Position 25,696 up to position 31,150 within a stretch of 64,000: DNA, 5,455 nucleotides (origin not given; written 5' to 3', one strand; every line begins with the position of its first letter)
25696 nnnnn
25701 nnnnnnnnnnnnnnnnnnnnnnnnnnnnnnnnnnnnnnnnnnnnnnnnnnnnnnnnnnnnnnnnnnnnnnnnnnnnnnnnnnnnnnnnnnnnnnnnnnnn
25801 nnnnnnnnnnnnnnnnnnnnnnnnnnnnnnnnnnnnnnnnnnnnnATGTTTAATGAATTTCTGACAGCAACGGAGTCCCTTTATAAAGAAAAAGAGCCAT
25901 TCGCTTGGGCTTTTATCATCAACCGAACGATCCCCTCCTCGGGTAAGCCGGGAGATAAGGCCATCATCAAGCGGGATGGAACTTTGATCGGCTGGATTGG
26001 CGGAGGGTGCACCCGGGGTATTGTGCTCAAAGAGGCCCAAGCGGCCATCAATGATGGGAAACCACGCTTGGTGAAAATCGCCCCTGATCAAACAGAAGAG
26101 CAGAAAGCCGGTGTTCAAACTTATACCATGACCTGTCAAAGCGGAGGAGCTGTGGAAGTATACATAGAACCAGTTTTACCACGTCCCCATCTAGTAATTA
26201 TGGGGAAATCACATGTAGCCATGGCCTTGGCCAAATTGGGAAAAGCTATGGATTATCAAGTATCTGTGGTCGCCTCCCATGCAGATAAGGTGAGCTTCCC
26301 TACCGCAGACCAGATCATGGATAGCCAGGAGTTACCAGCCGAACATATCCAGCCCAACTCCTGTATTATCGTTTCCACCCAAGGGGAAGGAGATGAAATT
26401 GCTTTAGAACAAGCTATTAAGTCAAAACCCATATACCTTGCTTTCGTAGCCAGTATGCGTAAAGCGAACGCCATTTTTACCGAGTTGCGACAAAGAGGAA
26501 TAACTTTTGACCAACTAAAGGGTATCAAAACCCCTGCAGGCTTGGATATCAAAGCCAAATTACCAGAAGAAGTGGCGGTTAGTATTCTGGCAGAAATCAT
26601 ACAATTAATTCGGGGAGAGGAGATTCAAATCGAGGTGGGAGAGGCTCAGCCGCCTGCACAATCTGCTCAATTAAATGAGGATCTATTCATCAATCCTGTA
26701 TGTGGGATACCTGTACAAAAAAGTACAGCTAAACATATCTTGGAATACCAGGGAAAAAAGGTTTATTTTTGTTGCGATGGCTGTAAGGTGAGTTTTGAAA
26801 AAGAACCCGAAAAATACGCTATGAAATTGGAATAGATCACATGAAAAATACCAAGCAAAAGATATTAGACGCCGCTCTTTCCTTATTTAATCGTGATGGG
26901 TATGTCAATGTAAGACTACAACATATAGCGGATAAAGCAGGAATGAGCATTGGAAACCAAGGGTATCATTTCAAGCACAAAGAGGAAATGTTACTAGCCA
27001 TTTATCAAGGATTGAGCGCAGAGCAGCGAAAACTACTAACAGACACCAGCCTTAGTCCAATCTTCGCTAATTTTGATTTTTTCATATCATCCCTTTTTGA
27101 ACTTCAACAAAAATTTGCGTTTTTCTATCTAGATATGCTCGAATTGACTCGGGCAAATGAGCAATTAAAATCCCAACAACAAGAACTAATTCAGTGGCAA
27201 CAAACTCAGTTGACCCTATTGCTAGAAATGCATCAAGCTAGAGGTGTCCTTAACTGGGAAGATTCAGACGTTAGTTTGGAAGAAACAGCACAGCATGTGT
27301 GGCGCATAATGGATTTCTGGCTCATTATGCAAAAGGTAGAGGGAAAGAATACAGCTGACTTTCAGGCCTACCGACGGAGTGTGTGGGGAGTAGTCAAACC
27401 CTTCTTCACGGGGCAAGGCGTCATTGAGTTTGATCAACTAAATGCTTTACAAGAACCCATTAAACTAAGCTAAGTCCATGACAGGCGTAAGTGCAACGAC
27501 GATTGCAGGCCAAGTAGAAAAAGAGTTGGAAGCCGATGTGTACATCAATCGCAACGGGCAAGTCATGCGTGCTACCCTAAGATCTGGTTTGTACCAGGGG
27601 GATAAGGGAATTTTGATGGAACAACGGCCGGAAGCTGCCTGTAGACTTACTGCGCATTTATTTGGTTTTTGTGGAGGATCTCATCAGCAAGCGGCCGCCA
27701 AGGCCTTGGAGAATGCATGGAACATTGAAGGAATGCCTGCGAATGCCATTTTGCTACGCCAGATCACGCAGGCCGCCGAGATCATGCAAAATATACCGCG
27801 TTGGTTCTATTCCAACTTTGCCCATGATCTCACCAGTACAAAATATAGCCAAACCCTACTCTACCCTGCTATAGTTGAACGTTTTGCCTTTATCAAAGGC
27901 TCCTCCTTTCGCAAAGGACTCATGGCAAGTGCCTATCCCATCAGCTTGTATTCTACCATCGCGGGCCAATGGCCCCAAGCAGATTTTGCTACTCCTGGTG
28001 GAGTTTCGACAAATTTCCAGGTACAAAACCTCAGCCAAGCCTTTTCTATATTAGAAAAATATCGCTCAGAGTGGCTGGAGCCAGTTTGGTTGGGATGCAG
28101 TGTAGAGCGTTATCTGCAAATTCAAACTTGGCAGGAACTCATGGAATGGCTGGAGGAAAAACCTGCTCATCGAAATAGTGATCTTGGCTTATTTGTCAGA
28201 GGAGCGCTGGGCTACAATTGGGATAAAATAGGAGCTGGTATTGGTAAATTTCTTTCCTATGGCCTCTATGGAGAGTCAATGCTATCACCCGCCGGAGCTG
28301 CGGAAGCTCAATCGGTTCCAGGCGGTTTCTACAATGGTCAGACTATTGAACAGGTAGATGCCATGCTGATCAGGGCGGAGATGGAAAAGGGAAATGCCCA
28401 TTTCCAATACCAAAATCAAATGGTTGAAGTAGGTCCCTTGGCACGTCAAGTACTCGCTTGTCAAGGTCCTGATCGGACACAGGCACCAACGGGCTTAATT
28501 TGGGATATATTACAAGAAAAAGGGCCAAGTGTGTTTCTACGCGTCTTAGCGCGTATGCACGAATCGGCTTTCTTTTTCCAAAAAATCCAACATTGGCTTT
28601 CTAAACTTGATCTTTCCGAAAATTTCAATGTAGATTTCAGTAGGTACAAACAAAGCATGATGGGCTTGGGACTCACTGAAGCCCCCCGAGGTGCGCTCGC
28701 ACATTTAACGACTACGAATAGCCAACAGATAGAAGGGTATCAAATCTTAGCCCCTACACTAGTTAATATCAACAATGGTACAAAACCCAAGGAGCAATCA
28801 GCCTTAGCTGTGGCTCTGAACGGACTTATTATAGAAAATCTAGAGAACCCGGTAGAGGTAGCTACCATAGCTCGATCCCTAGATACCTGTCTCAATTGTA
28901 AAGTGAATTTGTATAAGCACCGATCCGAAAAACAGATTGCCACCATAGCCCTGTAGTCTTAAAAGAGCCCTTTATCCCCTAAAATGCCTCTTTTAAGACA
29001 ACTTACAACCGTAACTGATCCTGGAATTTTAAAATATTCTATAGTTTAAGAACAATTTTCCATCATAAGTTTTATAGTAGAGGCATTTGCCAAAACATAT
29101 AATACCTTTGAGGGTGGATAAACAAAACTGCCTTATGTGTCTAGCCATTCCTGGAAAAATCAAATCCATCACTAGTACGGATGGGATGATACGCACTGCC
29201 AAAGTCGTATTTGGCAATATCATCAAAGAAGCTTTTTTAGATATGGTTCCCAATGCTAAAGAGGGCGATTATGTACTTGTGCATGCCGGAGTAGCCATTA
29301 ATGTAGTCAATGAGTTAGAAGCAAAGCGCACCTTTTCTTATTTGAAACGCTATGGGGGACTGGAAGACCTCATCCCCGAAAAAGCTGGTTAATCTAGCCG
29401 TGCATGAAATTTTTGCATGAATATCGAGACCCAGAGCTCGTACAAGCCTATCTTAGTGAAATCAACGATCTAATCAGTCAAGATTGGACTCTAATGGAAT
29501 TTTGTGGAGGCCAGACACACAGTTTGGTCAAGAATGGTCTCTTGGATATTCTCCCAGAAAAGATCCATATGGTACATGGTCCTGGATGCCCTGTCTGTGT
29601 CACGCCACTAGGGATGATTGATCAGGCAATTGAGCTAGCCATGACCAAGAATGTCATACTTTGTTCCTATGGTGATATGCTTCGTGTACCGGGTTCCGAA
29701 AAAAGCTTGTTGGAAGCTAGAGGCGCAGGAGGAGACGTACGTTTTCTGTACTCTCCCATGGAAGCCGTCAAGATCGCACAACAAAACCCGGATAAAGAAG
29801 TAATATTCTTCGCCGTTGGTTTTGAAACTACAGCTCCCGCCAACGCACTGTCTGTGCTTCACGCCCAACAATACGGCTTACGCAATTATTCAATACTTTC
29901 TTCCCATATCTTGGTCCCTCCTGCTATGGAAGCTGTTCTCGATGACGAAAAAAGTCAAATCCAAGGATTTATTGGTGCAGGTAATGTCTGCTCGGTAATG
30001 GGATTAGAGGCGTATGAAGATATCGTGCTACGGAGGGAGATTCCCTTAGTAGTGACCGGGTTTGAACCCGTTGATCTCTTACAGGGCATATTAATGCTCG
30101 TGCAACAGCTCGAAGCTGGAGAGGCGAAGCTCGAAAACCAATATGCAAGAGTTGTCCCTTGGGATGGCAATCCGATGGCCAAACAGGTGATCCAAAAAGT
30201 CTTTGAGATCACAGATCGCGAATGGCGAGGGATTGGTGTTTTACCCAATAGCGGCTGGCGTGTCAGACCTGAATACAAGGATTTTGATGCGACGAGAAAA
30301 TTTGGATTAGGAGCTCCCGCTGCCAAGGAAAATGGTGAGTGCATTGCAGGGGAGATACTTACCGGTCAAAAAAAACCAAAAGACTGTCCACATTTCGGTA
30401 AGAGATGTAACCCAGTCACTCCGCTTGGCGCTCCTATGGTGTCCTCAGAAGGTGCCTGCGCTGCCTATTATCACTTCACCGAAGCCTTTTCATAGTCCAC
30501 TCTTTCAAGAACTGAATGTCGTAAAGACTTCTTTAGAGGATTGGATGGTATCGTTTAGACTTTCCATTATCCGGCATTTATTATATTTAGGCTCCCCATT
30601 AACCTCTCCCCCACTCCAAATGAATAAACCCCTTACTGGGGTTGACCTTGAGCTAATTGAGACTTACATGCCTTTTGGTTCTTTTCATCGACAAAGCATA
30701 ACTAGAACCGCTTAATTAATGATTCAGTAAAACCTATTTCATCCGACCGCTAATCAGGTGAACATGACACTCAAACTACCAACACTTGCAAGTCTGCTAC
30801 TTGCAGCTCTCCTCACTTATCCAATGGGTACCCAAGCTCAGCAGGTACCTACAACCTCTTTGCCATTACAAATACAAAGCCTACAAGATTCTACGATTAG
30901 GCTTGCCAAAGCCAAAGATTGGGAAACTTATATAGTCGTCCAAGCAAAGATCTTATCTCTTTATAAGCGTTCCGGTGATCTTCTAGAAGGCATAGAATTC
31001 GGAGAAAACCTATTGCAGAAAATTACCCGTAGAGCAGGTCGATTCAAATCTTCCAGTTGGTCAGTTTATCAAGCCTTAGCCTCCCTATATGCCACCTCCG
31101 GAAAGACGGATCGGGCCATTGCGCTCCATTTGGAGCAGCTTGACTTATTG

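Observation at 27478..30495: Orphan, ligand-degenerate [NiFe]-hydrogenase large-subunit homologue plus HypC/HypD at the tail of a CO-dehydrogenase operon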

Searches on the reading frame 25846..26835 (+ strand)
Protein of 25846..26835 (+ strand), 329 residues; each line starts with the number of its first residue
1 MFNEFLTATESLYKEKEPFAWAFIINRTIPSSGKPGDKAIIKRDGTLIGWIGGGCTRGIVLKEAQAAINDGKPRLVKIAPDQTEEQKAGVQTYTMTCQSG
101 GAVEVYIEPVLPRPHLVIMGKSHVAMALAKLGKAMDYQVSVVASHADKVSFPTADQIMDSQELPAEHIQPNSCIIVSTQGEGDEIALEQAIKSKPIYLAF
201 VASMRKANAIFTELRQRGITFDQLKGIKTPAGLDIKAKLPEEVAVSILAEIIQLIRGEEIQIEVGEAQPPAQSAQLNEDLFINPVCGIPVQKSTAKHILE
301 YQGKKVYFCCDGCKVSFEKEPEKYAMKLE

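Call 7: search_protein_families(library=pfam, proteins=[window:25846-26835:+], max_evalue=0.01)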
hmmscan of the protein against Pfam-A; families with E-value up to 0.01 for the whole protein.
window:25846-26835:+ (329 aa): 4 families
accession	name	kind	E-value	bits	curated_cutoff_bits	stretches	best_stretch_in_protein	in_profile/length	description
PF13478.12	XdhC_C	-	2.9e-28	99.3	29.7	1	116-251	1-125/125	XdhC Rossmann domain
PF04945.19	YHS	-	2.3e-15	56.7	30.3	1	282-325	2-44/47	YHS domain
PF02625.21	XdhC_CoxI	-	3.1e-15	56.3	24.3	1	14-77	3-66/68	XdhC and CoxI family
PF12156.14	ATPase-cat_bd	-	0.008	17.3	27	0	286-315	5-33/86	Putative metal-binding domain of cation transport ATPase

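Call 8: search_protein_families(library=ncbifam, proteins=[window:25846-26835:+], max_evalue=0.01)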
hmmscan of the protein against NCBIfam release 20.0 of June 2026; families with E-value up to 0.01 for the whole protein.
window:25846-26835:+ (329 aa): 2 families
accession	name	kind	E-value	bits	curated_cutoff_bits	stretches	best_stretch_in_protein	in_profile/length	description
NF045664.1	XdhC_rel_AOR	equivalog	8.4e-41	140.4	350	2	83-253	164-342/346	XdhC family aldehyde oxidoreductase maturation factor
TIGR02964.1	xanthine_xdhC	equivalog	1.9e-13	50.6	161.6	1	49-252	29-246/246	xanthine dehydrogenase accessory protein XdhC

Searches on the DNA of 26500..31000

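Call 53: search_rna_families(source=window, start=26500, end=31000, threshold=evalue, max_evalue=1)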
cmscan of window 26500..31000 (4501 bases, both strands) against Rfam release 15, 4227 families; matches with E-value up to 1: 0.
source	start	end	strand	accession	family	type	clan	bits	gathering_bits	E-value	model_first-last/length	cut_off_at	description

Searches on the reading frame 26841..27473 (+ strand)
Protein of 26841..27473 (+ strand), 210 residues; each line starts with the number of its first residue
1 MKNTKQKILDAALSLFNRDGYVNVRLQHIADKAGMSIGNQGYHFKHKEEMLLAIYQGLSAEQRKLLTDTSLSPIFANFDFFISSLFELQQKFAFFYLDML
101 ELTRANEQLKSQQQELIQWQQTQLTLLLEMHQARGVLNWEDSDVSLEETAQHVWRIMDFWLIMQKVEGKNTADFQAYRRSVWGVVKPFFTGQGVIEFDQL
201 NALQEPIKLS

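Call 7: search_protein_families(library=pfam, proteins=[window:26841-27473:+], max_evalue=0.01)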
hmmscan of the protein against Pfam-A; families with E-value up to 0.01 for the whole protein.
window:26841-27473:+ (210 aa): 2 families
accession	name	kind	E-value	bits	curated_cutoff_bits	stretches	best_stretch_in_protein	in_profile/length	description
PF13972.11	TetR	-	3.4e-16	59.8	25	1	75-193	20-140/144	Bacterial transcriptional repressor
PF00440.29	TetR_N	-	7.3e-10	38.9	24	1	8-54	1-47/47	Bacterial regulatory proteins, tetR family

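Call 8: search_protein_families(library=ncbifam, proteins=[window:26841-27473:+], max_evalue=0.01)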
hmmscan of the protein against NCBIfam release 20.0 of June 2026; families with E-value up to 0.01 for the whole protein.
window:26841-27473:+ (210 aa): 20 families
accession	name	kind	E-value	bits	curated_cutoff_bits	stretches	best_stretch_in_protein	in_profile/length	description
NF041196.1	ScbR_bind_reg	equivalog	2.8e-11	44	150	1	3-153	6-154/191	ScbR family autoregulator-binding transcription factor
NF051852.1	efflux_TF_MtrR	exception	6e-10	39.2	280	1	3-143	10-158/205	multidrug efflux system transcriptional repressor MtrR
NF007949.0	PRK10668.1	equivalog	2.7e-09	36.8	271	1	2-58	10-66/216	multidrug efflux transporter transcriptional repressor AcrR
NF037937.1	septum_RefZ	equivalog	8.4e-09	35.6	180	1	5-51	1-47/195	forespore capture DNA-binding protein RefZ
NF053516.1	TranRepPrsAVib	equivalog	8.4e-08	32.3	300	1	2-56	5-59/208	TetR family transcriptional repressor PsrA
NF053878.1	FATransRegFadRBac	equivalog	2.3e-07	30.8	200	1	5-136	5-139/190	fatty acid metabolism transcriptional regulator FadR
TIGR03384.1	betaine_BetI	equivalog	3e-07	30.3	201.3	1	5-62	10-67/189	choline-binding transcriptional repressor BetI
TIGR03613.1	RutR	equivalog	7.1e-07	29.3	368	1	3-56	8-61/202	pyrimidine utilization regulatory protein R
NF011584.0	PRK15008.1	equivalog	1.5e-06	28.2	230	1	4-56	19-71/212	HTH-type transcriptional regulator RutR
NF050111.1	TransRegSACE7040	equivalog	1.6e-06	28.2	250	1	5-119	3-116/186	SACE_7040 family transcriptional regulator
NF001978.0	PRK00767.1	equivalog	4.6e-06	26.5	118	1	5-61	11-67/197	transcriptional regulator BetI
NF007430.0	PRK09975.1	equivalog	1.8e-05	24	274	1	3-58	11-66/220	acrEF/envCD operon transcriptional regulator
NF000040.3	Tn10_TetC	equivalog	8.3e-05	22.8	425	1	2-56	12-66/197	tetracyline resistance-associated transcriptional repressor TetC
NF033703.1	transcr_KstR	equivalog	0.00014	21.5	280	1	3-53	7-57/185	cholesterol catabolism transcriptional regulator KstR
TIGR03968.1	mycofact_TetR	equivalog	0.001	18.7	224.9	1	3-49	9-55/190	mycofactocin system transcriptional regulator MftR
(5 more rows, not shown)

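Call 80: search_solved_structures(query=window:26841-27473:+, max_evalue=0.001)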
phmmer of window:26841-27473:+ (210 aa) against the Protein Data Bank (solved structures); distinct sequences matched with E-value up to 0.001: 64 (the best 60 are shown).
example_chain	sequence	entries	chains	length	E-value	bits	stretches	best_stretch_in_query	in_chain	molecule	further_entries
3rh2_A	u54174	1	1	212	1.5e-12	51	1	3-200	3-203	Hypothetical TetR-like transcriptional regulator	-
3nnr_A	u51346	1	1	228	3.3e-11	46.6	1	3-166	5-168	Transcriptional regulator, TetR family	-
7eqe_A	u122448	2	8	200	1.4e-07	34.8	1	3-65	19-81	TetR/AcrR family transcriptional regulator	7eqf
3c07_A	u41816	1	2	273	2e-07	34.3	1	3-67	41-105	Putative tetR-family transcriptional regulator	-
6azh_A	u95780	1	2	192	9.3e-07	32.1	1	1-105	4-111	TetR family transcriptional regulator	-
8sua_A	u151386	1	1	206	5.4e-06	29.6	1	4-70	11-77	DarR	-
8svd_A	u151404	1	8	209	5.5e-06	29.6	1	4-70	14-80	DarR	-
8t5y_A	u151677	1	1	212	1.6e-05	28.1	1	3-57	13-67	DarR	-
5mqq_A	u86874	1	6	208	1.6e-05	28.1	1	2-63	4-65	AmtR protein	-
2eh3_A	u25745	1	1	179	2.5e-05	27.4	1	3-100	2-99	Transcriptional regulator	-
8suk_A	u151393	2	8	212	3.1e-05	27.2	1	3-57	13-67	DarR | TetR/AcrR family transcriptional regulator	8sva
6of0_A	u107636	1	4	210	3.5e-05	27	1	3-63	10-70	HTH-type transcriptional regulator MtrR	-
7jnp_A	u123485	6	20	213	3.7e-05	26.9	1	3-63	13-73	HTH-type transcriptional regulator MtrR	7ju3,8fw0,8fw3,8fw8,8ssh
1z77_A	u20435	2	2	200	4e-05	26.8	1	4-65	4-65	transcriptional regulator (TetR family) | Transcriptional regulator, TetR family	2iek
2id6_A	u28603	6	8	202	4.1e-05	26.8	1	4-64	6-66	TRANSCRIPTIONAL REGULATOR, TetR FAMILY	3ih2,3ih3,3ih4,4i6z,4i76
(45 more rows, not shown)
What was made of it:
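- Tried and rejected: TetR against solved structures (call 80).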
